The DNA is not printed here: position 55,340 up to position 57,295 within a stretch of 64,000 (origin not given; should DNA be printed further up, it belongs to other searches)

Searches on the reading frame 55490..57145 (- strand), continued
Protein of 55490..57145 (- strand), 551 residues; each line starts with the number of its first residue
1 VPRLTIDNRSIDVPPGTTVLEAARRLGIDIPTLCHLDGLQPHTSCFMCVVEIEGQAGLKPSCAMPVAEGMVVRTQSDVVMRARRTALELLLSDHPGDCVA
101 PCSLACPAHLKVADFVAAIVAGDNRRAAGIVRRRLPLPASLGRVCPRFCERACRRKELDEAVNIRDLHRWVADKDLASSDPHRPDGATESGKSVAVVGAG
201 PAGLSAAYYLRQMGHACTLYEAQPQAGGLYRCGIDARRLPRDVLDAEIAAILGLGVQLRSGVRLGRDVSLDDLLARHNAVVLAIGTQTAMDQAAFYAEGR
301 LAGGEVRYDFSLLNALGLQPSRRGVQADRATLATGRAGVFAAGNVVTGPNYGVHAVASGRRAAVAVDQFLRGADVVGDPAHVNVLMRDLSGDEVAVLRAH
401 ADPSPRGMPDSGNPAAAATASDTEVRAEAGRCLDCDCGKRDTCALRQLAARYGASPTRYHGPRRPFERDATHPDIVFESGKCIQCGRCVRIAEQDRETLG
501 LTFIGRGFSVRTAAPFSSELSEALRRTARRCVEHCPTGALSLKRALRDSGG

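Call 48: fold_search(model_id=the predicted structure, library=pdb)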
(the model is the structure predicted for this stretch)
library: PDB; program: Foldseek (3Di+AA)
matches with E <= 10: 1974; with E <= 0.001: 501
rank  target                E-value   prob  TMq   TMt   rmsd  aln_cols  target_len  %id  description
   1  9bov_A                9.2e-48  1.00  0.85  0.41   6.3       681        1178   31  Structure of electron bifurcating Nfn-ABC complexed with NAD from Caldicellulosiruptor saccharolyticus (released 2025-03-05)
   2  8oh5_C                1.9e-47  1.00  0.81  0.40   7.6       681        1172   29  Cryo-EM structure of the electron bifurcating transhydrogenase StnABC complex from Sporomusa Ovata (state 2) (released 2023-09-13)
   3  9n5v_A                4.0e-46  1.00  0.86  0.51   4.7       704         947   28  Structure of the NAD(H)-bound Thermococcus sibiricus NfnABC complex (released 2025-05-07)
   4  9n5u_A                6.1e-46  1.00  0.86  0.51   5.0       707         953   27  Structure of the Thermococcus sibiricus NfnABC complex (released 2025-05-07)
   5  5jca_L                2.0e-17  1.00  0.43  0.50   9.1       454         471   21  NADP(H) bound NADH-dependent Ferredoxin:NADP Oxidoreductase (NfnI) from Pyrococcus furiosus (released 2017-04-12)
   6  5jfc_L                4.2e-17  1.00  0.44  0.52   8.5       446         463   21  NADH-dependent Ferredoxin:NADP Oxidoreductase (NfnI) from Pyrococcus furiosus (released 2017-04-12)
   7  5vj7_A                9.4e-17  1.00  0.42  0.50   9.4       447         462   22  Ferredoxin NADP Oxidoreductase (Xfn) (released 2017-07-19)
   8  4ylf_B                4.2e-16  1.00  0.45  0.52   8.9       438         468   22  Insights into flavin-based electron bifurcation via the NADH-dependent reduced ferredoxin-NADP oxidoreductase structur (released 2015-07-08)
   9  2vdc_G                4.8e-15  1.00  0.44  0.53   7.8       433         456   20  THE 9.5 A RESOLUTION STRUCTURE OF GLUTAMATE SYNTHASE FROM CRYO-ELECTRON MICROSCOPY AND ITS OLIGOMERIZATION BEHAVIOR IN (released 2008-01-15)
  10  6s6s_E                1.3e-13  1.00  0.44  0.51   5.3       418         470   20  Structure of Azospirillum brasilense Glutamate Synthase in a4b4 oligomeric state. (released 2019-09-11)
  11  7m32_A                1.5e-13  1.00  0.46  0.26   8.3       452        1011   19  Dihydropyrimidine Dehydrogenase (DPD) C671A Mutant Soaked with Uracil and NADPH Anaerobically (released 2021-06-09)
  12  1h7x_B                1.6e-13  1.00  0.46  0.26   8.2       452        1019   20  Dihydropyrimidine dehydrogenase (DPD) from pig, ternary complex of a mutant enzyme (C671A), NADPH and 5-fluorouracil (released 2001-02-23)
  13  6s6t_E                1.7e-13  1.00  0.44  0.51   8.8       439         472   20  Structure of Azospirillum brasilense Glutamate Synthase in a4b3 oligomeric state (released 2019-09-11)
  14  1h7w_B                1.7e-13  1.00  0.45  0.25   9.0       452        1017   19  Dihydropyrimidine dehydrogenase (DPD) from pig (released 2001-02-23)
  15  1h7x_A                1.8e-13  1.00  0.46  0.26   8.2       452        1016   20  Dihydropyrimidine dehydrogenase (DPD) from pig, ternary complex of a mutant enzyme (C671A), NADPH and 5-fluorouracil (released 2001-02-23)
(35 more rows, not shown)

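Call 58: search_solved_structures(query=L001:2390-3505:+, max_evalue=0.01)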
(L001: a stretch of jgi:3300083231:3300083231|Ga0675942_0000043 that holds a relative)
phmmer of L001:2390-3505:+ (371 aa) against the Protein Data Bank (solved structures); distinct sequences matched with E-value up to 0.01: 13.
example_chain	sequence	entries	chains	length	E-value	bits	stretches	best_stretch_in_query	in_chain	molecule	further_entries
7b2r_A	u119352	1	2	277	1.3e-14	57.2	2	151-228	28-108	Tripartite motif-containing protein 2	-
7b96_A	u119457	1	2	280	1.3e-14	57.1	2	151-228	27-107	Isoform 2 of Tripartite motif-containing protein 2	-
7qrv_A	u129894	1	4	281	1.4e-14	57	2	151-228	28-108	Tripartite motif-containing protein 2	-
7qrw_A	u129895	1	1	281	2.8e-13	52.7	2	151-332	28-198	Isoform 4 of Tripartite motif-containing protein 3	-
6d69_A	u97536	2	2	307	2.1e-12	49.8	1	152-229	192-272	NHL Repeat Region of D. melanogaster Thin | Thin, isoform D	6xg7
8j72_A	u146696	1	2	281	1.2e-09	40.8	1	151-332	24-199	E3 ubiquitin-protein ligase TRIM71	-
7qrx_A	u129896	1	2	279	1.5e-09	40.4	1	151-356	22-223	E3 ubiquitin-protein ligase TRIM71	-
9jur_A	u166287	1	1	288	1.6e-09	40.4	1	151-325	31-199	E3 ubiquitin-protein ligase TRIM71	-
6fpt_A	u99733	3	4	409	1.3e-08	37.4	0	150-214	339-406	E3 ubiquitin-protein ligase TRIM71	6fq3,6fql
4zlr_A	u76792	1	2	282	0.00021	23.5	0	151-280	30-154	Brain tumor protein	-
1q7f_A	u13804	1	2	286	0.00022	23.5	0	148-229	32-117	brain tumor CG10719-PA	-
5ex7_A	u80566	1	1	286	0.00022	23.5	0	148-229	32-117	Brain tumor protein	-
7nyq_A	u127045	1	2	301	0.0012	21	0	164-262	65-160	Meiotic P26, isoform C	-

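Call 85: search_protein_representatives(protein=window:55490-57145:-)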
Query: 551 residues. Proteins with E-value up to 0.001 (for the whole library): 24083; up to 1e-10: 12953; up to 1e-30: 2388. The best 150 are listed.
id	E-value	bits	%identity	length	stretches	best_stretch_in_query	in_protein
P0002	0.0e+00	1041.5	84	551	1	1-551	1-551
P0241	2.0e-150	518.5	53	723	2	1-290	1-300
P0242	3.3e-149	514.5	50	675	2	3-288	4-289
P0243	3.8e-147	507.7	50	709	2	3-289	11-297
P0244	1.1e-145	502.9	49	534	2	1-286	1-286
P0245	4.8e-144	497.4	44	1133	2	1-543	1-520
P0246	7.5e-144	496.8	52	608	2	40-544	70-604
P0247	6.5e-142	490.4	51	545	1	1-544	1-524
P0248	1.3e-137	476.3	51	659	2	3-306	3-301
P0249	3.2e-137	474.9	49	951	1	1-545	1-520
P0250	1.2e-136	473.1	54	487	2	19-288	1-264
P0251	1.6e-136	472.6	50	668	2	3-288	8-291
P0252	3.7e-135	468.1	48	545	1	3-543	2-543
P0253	4.0e-135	468.0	46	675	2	3-289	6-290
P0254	1.7e-134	465.9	46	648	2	1-388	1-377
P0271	7.9e-122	424.1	49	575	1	1-541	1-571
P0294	3.8e-114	398.8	45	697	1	3-544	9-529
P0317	6.6e-110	384.8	40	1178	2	5-291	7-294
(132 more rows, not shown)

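Call 86: search_protein_families(library=pfam, proteins=[P0245, P0249, P0294, P0246, P0271], max_evalue=0.00001)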
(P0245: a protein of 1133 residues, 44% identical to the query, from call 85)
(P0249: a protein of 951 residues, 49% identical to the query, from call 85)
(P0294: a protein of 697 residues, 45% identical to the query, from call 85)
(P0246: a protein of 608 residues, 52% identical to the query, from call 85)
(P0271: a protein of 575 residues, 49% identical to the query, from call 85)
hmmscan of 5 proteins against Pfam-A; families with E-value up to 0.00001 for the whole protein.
P0245 (1133 aa): 10 families
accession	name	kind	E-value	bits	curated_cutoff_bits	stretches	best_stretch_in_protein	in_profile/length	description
PF07992.20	Pyr_redox_2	-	4e-36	125.4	26.1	2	677-968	2-288/291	Pyridine nucleotide-disulphide oxidoreductase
PF14691.11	Fer4_20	-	4.4e-28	97.8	25.8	2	101-176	30-108/113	Dihydroprymidine dehydrogenase domain II, 4Fe-4S cluster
PF13450.12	NAD_binding_8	-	9.9e-15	55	21.9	1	197-233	1-37/68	NAD(P)-binding Rossmann-like domain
PF13510.11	Fer2_4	-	6.5e-14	52.2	22.8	1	3-77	5-81/82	2Fe-2S iron-sulfur cluster binding domain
PF00070.33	Pyr_redox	-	8.3e-13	49.1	22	0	806-879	3-79/82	Pyridine nucleotide-disulphide oxidoreductase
PF01266.30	DAO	-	8.1e-12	45.8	27.9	1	194-230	1-38/353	FAD dependent oxidoreductase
PF00037.32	Fer4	-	5.2e-10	39.1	21.1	1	1105-1126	3-24/24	4Fe-4S binding domain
PF01593.30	Amino_oxidase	-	1e-08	35.3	19.8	0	683-709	2-28/443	Flavin containing amine oxidoreductase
PF13738.12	Pyr_redox_3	-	2e-06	27.7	30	0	197-230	2-35/305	Pyridine nucleotide-disulphide oxidoreductase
PF01494.25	FAD_binding_3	-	3.2e-06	27.1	22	0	195-224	4-33/349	FAD binding domain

P0249 (951 aa): 7 families
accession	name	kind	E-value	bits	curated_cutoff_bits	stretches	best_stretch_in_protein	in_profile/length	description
PF14691.11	Fer4_20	-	3.6e-22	78.7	25.8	1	100-178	30-111/113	Dihydroprymidine dehydrogenase domain II, 4Fe-4S cluster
PF13510.11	Fer2_4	-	2.2e-16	60.1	22.8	1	3-76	5-81/82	2Fe-2S iron-sulfur cluster binding domain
PF07992.20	Pyr_redox_2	-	6.6e-09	36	26.1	1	189-336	141-290/291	Pyridine nucleotide-disulphide oxidoreductase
PF13450.12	NAD_binding_8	-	3.2e-08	34.2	21.9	1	195-230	1-36/68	NAD(P)-binding Rossmann-like domain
PF01208.23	URO-D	-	2.6e-07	30.4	23.9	0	757-944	161-342/346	Uroporphyrinogen decarboxylase (URO-D)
PF01266.30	DAO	-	1.2e-06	28.7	27.9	1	192-226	1-35/353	FAD dependent oxidoreductase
PF01494.25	FAD_binding_3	-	8.8e-06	25.6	22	0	192-224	3-35/349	FAD binding domain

P0294 (697 aa): 7 families
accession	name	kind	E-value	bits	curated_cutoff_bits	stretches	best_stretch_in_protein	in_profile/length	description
PF01257.25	2Fe-2S_thioredx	-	2.8e-43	147.7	24.8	1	558-682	19-143/145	Thioredoxin-like [2Fe-2S] ferredoxin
PF13510.11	Fer2_4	-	4.3e-18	65.6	22.8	1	6-82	2-81/82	2Fe-2S iron-sulfur cluster binding domain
PF14691.11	Fer4_20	-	2.5e-10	40.6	25.8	1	106-170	30-97/113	Dihydroprymidine dehydrogenase domain II, 4Fe-4S cluster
PF13450.12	NAD_binding_8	-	8.8e-10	39.2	21.9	1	202-238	1-37/68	NAD(P)-binding Rossmann-like domain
PF01266.30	DAO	-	7.4e-09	36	27.9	1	200-233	2-35/353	FAD dependent oxidoreductase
PF07992.20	Pyr_redox_2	-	2.3e-08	34.2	26.1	0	199-293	2-110/291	Pyridine nucleotide-disulphide oxidoreductase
PF00890.30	FAD_binding_2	-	1.5e-07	31.4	20.4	1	200-238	2-37/414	FAD binding domain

P0246 (608 aa): 4 families
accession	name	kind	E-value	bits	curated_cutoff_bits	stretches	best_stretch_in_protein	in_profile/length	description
PF13510.11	Fer2_4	-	4.4e-15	55.9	22.8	2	75-107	50-81/82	2Fe-2S iron-sulfur cluster binding domain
PF14691.11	Fer4_20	-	3.5e-14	53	25.8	1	131-205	30-107/113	Dihydroprymidine dehydrogenase domain II, 4Fe-4S cluster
PF07992.20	Pyr_redox_2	-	3.9e-10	40.1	26.1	0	368-421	237-291/291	Pyridine nucleotide-disulphide oxidoreductase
PF13450.12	NAD_binding_8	-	3.7e-08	34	21.9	1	243-277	1-35/68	NAD(P)-binding Rossmann-like domain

P0271 (575 aa): 5 families
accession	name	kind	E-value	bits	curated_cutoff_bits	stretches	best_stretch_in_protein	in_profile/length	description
PF14691.11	Fer4_20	-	6.3e-17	61.9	25.8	1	98-177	27-110/113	Dihydroprymidine dehydrogenase domain II, 4Fe-4S cluster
PF13510.11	Fer2_4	-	2.6e-16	59.9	22.8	1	3-76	5-81/82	2Fe-2S iron-sulfur cluster binding domain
PF07992.20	Pyr_redox_2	-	5.7e-07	29.7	26.1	0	193-225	2-35/291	Pyridine nucleotide-disulphide oxidoreductase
PF00111.32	Fer2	-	9.1e-07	29.2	21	1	9-60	8-53/77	2Fe-2S iron-sulfur cluster binding domain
PF13450.12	NAD_binding_8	-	6.4e-06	26.8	21.9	0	196-230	1-38/68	NAD(P)-binding Rossmann-like domain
